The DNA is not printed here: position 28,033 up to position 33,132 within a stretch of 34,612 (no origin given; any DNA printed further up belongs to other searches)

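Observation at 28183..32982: Giant inside-to-outside protein: cNMP sensor, rhodanese, ~780-aa coiled coil, TM helix, periplasmic FGE-like domain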

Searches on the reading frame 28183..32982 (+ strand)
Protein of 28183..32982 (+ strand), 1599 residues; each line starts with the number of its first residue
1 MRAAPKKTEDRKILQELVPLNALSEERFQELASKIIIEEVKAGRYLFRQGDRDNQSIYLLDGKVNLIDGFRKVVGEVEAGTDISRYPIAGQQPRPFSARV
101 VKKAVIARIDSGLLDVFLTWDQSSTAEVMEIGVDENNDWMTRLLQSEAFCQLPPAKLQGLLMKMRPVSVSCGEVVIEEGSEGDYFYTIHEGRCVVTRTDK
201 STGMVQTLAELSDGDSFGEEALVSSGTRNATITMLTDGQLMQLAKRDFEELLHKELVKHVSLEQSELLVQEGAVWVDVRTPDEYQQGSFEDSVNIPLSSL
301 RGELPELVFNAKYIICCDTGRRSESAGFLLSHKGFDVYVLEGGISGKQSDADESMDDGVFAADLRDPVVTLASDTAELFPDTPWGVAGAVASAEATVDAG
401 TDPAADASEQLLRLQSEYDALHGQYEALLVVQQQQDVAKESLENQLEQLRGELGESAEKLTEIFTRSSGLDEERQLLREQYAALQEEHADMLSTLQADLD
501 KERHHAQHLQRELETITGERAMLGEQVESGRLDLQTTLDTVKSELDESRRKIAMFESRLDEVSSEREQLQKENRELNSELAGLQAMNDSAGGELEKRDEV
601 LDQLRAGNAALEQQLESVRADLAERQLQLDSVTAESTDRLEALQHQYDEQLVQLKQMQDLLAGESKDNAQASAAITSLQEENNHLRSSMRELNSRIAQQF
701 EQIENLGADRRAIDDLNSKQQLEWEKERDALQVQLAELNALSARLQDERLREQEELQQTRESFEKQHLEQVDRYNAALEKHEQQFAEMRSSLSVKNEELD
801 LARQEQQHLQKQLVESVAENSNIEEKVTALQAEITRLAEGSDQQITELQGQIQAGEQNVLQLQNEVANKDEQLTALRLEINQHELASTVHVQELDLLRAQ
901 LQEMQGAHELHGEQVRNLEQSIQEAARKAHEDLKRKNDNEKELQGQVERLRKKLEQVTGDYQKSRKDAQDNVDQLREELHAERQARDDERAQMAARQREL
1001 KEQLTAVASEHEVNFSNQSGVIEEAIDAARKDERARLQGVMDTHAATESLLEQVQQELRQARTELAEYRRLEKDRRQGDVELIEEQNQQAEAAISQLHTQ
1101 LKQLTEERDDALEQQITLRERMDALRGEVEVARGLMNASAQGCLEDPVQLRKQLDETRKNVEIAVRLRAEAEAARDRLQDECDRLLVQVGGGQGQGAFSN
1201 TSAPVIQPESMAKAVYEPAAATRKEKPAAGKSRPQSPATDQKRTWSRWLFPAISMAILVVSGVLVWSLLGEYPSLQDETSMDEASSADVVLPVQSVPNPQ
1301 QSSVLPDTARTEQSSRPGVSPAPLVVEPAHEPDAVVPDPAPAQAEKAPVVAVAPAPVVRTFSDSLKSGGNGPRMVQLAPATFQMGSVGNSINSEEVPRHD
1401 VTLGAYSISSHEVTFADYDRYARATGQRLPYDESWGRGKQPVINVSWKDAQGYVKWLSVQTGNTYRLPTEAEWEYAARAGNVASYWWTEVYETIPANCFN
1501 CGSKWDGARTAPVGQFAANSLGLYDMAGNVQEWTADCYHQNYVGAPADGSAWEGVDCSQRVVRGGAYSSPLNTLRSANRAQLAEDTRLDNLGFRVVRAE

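Call 5: search_protein_families(library=pfam, proteins=[window:28183-32982:+], max_evalue=0.1)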
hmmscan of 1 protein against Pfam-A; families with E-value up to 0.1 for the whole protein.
window:28183-32982:+ (1599 aa): 3 families
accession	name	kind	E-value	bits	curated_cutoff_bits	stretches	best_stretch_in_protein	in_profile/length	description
PF03781.23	FGE-sulfatase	-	3.2e-54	184.7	23.3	1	1372-1597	3-255/255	Sulfatase-modifying factor enzyme 1-like domain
PF00027.35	cNMP_binding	-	5.7e-27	94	27.5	2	167-254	2-88/89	Cyclic nucleotide-binding domain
PF00581.25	Rhodanese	-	1.1e-12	48.7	22.2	1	270-346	10-98/102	Rhodanese-like domain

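Call 6: search_protein_families(library=ncbifam, proteins=[window:28183-32982:+], max_evalue=0.1)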
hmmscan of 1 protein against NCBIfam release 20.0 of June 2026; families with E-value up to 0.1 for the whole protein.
window:28183-32982:+ (1599 aa): 22 families
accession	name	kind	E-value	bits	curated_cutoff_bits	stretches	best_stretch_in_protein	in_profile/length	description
NF051459.1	pyoverdine_PvdO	equivalog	8.2e-52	176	500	1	1360-1597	22-278/280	dihydropyoverdine dehydrogenase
TIGR03525.2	GldK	equivalog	1.6e-22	80.4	350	1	1439-1597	219-405/408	T9SS ring complex lipoprotein PorK/GldK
TIGR03440.2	egtB_TIGR03440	equivalog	7.7e-15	54.9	360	2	1439-1595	273-412/413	ergothioneine biosynthesis protein EgtB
TIGR02171.1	Fb_sc_TIGR02171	subfamily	2.9e-14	52.1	544.35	2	1463-1596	157-280/912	TIGR02171 family lipoprotein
TIGR02168.1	SMC_prok_B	equivalog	8.5e-13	47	567.35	2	534-771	237-469/1181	chromosome segregation protein SMC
TIGR04344.1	ovoA_Nterm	equivalog_domain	9.3e-13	47.8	400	1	1443-1583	298-432/444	5-histidylcysteine sulfoxide synthase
TIGR02169.1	SMC_prok_A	equivalog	2.6e-12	45.3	729.4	3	493-752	248-507/1165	chromosome segregation protein SMC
NF045487.1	ASRP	equivalog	3.1e-10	39.3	300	2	532-702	313-482/593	archaea-specific SMC-related protein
TIGR03524.1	GldJ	equivalog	3.2e-10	39.3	458.2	2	1507-1539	333-366/559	gliding motility lipoprotein GldJ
NF058543.1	ActPatMycb56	equivalog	9.8e-10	37.8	460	1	148-253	3-106/317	acetyltransferase Pat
NF006444.0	PRK08762.1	equivalog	5.1e-09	35.2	449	1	254-350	11-110/387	molybdopterin-synthase adenylyltransferase MoeB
NF041186.1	SenA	equivalog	7.2e-09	35.5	420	1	1439-1596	270-381/382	selenoneine synthase SenA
NF001195.0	PRK00162.1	equivalog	2.9e-08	34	102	1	258-350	5-99/108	thiosulfate sulfurtransferase GlpE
NF007627.0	PRK10287.1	equivalog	8e-08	32.5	102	1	273-345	21-95/104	thiosulfate sulfurtransferase PspE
NF001133.1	PRK00142.1-1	equivalog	5.4e-07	29.4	170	1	256-346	104-202/229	oxygen-dependent tRNA uridine(34) hydroxylase TrhO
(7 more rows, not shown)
